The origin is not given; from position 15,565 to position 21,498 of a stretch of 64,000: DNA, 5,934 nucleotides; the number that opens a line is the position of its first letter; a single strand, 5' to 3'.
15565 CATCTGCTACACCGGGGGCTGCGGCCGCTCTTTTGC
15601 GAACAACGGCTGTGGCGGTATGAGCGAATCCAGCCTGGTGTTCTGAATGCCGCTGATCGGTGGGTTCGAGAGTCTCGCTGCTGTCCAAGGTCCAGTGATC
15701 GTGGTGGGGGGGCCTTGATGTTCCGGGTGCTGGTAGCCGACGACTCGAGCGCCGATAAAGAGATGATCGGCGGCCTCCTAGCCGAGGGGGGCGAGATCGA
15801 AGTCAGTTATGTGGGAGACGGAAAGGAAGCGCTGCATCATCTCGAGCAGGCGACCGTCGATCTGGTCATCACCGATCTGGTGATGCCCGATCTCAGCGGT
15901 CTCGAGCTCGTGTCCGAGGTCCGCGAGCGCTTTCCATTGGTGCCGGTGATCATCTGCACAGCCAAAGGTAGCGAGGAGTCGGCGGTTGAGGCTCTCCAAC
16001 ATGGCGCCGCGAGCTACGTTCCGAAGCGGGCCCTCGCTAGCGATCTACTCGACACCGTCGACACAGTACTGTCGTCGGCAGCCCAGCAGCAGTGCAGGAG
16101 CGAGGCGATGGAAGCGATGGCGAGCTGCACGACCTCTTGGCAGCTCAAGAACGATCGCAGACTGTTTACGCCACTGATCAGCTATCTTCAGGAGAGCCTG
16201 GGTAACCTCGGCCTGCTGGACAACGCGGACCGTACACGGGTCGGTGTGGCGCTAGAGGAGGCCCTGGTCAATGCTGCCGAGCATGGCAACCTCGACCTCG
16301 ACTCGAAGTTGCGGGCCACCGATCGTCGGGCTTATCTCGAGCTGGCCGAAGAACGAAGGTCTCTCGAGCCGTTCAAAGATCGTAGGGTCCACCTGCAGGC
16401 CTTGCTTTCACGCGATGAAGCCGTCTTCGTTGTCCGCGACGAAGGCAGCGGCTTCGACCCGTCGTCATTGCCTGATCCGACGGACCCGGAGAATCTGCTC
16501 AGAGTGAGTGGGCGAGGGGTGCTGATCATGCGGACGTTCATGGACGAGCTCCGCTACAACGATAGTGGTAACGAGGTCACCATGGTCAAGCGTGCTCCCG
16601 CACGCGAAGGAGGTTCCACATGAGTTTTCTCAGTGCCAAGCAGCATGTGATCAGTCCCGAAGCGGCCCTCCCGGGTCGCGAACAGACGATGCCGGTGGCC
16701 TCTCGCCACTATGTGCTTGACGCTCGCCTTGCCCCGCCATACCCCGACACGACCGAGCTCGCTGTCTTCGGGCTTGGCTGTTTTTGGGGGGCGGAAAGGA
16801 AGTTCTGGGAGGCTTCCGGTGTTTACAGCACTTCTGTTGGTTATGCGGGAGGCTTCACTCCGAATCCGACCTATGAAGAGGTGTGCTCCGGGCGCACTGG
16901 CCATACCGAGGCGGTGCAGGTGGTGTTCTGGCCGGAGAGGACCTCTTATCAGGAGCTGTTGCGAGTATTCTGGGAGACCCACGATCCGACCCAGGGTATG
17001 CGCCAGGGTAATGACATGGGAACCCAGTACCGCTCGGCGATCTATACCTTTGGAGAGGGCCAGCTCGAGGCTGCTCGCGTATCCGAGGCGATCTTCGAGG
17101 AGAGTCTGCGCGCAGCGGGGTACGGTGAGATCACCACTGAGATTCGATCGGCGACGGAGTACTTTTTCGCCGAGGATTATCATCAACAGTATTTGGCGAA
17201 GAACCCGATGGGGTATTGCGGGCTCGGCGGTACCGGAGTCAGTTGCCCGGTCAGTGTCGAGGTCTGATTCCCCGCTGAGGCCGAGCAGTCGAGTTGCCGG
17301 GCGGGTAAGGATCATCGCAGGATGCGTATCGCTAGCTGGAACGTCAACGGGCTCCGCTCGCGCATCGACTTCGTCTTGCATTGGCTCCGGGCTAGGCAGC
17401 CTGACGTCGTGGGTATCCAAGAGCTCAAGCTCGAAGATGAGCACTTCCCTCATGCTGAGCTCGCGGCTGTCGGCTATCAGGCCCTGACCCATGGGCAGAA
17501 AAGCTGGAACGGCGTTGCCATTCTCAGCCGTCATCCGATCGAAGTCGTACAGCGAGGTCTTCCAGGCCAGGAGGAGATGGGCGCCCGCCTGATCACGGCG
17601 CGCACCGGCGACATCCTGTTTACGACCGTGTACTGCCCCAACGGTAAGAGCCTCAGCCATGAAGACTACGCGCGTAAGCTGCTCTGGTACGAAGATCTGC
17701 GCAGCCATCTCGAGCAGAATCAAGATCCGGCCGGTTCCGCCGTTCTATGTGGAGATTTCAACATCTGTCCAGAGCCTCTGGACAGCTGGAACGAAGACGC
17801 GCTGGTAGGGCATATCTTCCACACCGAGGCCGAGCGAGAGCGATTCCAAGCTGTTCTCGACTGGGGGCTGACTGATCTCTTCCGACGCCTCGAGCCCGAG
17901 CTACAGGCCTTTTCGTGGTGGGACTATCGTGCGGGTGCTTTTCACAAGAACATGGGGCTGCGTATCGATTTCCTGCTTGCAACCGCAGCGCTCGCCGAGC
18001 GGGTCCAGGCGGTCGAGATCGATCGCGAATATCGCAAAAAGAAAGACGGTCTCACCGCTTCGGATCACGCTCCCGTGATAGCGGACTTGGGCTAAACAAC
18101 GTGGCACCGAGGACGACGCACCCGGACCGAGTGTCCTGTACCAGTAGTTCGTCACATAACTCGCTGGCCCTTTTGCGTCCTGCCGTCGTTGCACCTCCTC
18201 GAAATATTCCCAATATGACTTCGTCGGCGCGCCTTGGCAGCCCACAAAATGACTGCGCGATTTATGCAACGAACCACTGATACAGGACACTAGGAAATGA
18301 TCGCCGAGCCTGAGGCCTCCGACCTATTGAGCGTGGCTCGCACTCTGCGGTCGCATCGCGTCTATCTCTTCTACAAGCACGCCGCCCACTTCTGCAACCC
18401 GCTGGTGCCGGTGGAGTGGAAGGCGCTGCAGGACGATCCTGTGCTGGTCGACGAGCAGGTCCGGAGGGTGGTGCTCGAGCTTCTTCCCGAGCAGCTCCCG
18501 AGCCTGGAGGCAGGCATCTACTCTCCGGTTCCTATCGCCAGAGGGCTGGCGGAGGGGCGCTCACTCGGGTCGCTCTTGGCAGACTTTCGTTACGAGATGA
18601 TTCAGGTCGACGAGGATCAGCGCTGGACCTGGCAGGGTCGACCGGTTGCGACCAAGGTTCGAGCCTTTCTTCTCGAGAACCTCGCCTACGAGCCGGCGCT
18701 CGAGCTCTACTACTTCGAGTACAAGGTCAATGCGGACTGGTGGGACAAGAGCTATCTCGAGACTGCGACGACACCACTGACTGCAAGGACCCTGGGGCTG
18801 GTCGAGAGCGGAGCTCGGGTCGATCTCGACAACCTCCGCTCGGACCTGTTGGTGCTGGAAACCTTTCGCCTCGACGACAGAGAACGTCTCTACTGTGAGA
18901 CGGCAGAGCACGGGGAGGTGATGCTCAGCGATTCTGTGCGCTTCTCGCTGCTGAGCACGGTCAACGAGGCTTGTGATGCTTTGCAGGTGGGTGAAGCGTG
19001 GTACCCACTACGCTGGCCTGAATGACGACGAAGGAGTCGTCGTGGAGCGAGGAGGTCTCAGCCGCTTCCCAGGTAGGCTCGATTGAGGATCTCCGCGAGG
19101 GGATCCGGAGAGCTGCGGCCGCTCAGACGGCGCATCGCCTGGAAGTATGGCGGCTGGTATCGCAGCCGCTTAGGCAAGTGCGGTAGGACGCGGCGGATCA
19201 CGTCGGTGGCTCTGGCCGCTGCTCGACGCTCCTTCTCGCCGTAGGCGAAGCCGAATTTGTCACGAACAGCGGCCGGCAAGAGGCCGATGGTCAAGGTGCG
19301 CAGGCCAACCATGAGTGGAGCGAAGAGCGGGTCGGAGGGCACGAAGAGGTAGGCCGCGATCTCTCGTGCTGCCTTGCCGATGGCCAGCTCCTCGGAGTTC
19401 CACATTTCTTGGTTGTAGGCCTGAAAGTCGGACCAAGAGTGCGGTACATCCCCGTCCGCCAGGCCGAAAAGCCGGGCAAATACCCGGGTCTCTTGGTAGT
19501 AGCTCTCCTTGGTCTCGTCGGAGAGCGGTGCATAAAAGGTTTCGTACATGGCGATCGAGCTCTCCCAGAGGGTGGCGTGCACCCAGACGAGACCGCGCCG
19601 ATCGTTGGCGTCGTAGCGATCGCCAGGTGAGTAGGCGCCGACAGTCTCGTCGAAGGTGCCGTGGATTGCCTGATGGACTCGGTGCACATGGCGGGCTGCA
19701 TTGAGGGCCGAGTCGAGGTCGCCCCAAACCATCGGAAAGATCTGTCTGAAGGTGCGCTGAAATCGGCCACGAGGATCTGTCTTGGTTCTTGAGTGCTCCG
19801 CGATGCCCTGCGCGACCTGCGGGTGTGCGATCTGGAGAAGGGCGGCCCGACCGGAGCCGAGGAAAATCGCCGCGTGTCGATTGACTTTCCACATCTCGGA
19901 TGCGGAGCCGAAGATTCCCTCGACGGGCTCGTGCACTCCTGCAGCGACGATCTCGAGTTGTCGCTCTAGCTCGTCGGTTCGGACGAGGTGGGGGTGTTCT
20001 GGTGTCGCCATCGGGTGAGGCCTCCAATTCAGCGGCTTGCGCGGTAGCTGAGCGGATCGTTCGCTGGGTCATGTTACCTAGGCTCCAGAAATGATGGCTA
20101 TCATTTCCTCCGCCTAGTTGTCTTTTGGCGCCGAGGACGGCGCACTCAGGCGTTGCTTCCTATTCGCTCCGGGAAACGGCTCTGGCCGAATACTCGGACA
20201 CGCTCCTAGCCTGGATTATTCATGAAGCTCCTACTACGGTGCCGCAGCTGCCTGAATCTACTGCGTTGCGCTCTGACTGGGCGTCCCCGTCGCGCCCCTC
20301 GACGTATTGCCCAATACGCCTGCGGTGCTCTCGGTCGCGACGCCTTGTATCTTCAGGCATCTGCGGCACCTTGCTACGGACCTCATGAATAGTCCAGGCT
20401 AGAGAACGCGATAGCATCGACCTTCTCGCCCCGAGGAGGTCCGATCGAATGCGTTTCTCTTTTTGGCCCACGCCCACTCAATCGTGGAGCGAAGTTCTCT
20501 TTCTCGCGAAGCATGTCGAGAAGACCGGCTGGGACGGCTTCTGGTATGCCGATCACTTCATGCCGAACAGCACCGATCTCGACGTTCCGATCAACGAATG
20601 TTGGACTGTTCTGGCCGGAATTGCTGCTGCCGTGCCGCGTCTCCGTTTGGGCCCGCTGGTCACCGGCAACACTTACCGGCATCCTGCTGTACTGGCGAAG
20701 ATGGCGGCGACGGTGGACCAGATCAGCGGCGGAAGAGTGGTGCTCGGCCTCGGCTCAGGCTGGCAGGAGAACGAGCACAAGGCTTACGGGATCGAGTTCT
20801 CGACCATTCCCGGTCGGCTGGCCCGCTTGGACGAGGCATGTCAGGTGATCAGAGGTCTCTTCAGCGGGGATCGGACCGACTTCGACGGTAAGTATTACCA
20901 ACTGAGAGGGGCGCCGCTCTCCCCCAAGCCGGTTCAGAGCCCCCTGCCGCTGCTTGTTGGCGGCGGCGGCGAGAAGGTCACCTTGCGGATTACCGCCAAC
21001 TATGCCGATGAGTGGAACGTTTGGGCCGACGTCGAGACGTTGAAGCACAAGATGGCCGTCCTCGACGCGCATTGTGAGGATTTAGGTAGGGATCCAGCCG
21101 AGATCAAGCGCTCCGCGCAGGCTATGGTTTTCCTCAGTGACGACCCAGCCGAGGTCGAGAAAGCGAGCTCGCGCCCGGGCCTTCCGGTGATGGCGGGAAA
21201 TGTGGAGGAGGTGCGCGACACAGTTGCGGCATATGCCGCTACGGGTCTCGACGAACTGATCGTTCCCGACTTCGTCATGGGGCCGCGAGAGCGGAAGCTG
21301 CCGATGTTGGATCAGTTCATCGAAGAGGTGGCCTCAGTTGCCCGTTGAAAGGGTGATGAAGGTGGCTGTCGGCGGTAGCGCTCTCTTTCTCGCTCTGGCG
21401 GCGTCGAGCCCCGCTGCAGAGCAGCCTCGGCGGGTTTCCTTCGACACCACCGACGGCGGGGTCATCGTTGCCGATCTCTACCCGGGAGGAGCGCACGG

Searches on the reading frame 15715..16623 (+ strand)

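Call 43: search_protein_families(library=ncbifam, proteins=[window:15715-16623:+], max_evalue=1e-8)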
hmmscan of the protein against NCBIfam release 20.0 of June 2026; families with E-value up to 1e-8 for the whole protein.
window:15715-16623:+ (302 aa): 72 families (the best 25 are shown)
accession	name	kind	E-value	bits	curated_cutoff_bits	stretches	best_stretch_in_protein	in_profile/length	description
NF041946.1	LuxO_transreg_Vib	equivalog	1.9e-21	76.4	800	1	27-132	20-125/463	quorum-sensing sigma-54 dependent transcriptional regulator LuxO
TIGR01818.1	ntrC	equivalog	4.2e-20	72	558.6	1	5-130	1-125/463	nitrogen regulation protein NR(I)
NF008176.1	PRK10923.1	equivalog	3.4e-18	65.5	620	1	5-133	6-134/469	nitrogen regulation protein NR(I)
NF040689.1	MtrAB_MtrA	equivalog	7.3e-18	64.7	300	1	5-127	1-121/219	MtrAB system response regulator MtrA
NF001965.0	PRK00742.1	subfamily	2.9e-17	62.9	293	1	1-128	2-132/357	chemotaxis-specific protein-glutamate methyltransferase CheB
TIGR02154.1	PhoB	equivalog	3.4e-17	62.5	296.2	1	2-127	2-128/226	phosphate regulon transcriptional regulator PhoB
NF008469.0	PRK11361.1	equivalog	8.2e-17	61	714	1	4-145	6-143/461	acetoacetate metabolism transcriptional regulator AtoC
NF006900.1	PRK09390.1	equivalog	8.7e-17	61.3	255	1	5-137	7-138/203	response regulator FixJ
NF011695.0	PRK15115.1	equivalog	9.3e-17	60.9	763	1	5-124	10-127/445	two-component system response regulator GlrR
NF051870.1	NAssimRespRegNtrX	equivalog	1.5e-15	57.1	600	1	4-132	3-129/452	nitrogen assimilation response regulator NtrX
NF041367.1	CheY_Halo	equivalog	2e-15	57.1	200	1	5-118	1-113/114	chemotaxis protein CheY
NF041734.1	resp_reg_RppA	equivalog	4.1e-15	55.8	250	1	4-121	2-120/229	two-component system response regulator RppA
NF007901.0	PRK10610.1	equivalog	5e-15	55.8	189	1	3-116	6-121/129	chemotaxis response regulator CheY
NF033120.0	vanR_FM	exception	5.1e-15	55.7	460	1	4-120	5-119/231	vancomycin resistance response regulator transcription factor, VanR-F/VanR-M family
NF040534.1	resp_reg_YycF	equivalog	7.6e-15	54.8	340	1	4-131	2-127/231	response regulator YycF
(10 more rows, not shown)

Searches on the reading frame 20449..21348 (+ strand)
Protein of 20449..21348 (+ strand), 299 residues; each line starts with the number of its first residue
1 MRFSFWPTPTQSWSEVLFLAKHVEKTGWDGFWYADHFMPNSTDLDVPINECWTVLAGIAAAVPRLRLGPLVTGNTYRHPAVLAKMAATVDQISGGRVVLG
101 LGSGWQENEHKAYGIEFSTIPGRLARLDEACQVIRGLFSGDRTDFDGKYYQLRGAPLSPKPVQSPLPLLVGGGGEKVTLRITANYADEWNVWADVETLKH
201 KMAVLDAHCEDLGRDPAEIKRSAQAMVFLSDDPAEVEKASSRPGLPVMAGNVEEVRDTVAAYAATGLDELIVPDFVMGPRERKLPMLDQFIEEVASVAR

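Call 43: search_protein_families(library=ncbifam, proteins=[window:20449-21348:+], max_evalue=1e-8)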
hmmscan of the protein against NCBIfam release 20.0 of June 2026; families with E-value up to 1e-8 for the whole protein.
window:20449-21348:+ (299 aa): 26 families (the best 25 are shown)
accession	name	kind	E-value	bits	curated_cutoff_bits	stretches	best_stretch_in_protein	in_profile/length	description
TIGR03560.1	F420_Rv1855c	subfamily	1e-81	274.1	231.4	1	5-223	4-226/227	TIGR03560 family F420-dependent LLM class oxidoreductase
TIGR03856.1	F420_MSMEG_2906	subfamily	4.5e-57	193.5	243.7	1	6-227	8-212/249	LLM class F420-dependent oxidoreductase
TIGR03619.1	F420_Rv2161c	subfamily_domain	1.5e-49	168.8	166.9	1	19-272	3-245/247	TIGR03619 family F420-dependent LLM class oxidoreductase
TIGR03621.1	F420_MSMEG_2516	subfamily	1.3e-40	139.4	213.15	1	1-187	1-171/295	TIGR03621 family F420-dependent LLM class oxidoreductase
TIGR03557.1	F420_G6P_family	subfamily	3.5e-32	111.8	210.4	1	15-191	14-187/316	TIGR03557 family F420-dependent LLM class oxidoreductase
NF002619.0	PRK02271.1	equivalog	7.6e-28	97.7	276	1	8-255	8-241/329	5,10-methylenetetrahydromethanopterin reductase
TIGR03555.1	F420_mer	equivalog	2.3e-27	96.3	348.7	1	9-241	7-226/325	5,10-methylenetetrahydromethanopterin reductase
TIGR04021.1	LLM_DMSO2_sfnG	equivalog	1.9e-26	93.3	382.95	1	50-236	62-245/350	dimethylsulfone monooxygenase SfnG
TIGR04465.1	ArgArg_F420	equivalog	1.9e-26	93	470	1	19-240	65-282/364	F420-dependent hydroxymycolic acid dehydrogenase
TIGR03571.1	lucif_BA3436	subfamily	1.9e-24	86.5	303.9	1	15-268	32-276/304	TIGR03571 family LLM class oxidoreductase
TIGR03564.1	F420_MSMEG_4879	subfamily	1.6e-22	80.4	234.25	1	21-239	6-210/265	TIGR03564 family F420-dependent LLM class oxidoreductase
TIGR03554.1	F420_G6P_DH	equivalog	1.4e-21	76.9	420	1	15-178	17-180/331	glucose-6-phosphate dehydrogenase (coenzyme-F420)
TIGR03612.1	RutA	equivalog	7.4e-20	71.7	498.3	1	50-192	66-207/355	pyrimidine utilization protein A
TIGR03565.1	alk_sulf_monoox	equivalog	8.2e-20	71.1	518.2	1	48-215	52-218/346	FMNH2-dependent alkanesulfonate monooxygenase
NF001939.1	PRK00719.1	subfamily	3.6e-19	68.8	510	1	49-215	53-218/373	alkanesulfonate monooxygenase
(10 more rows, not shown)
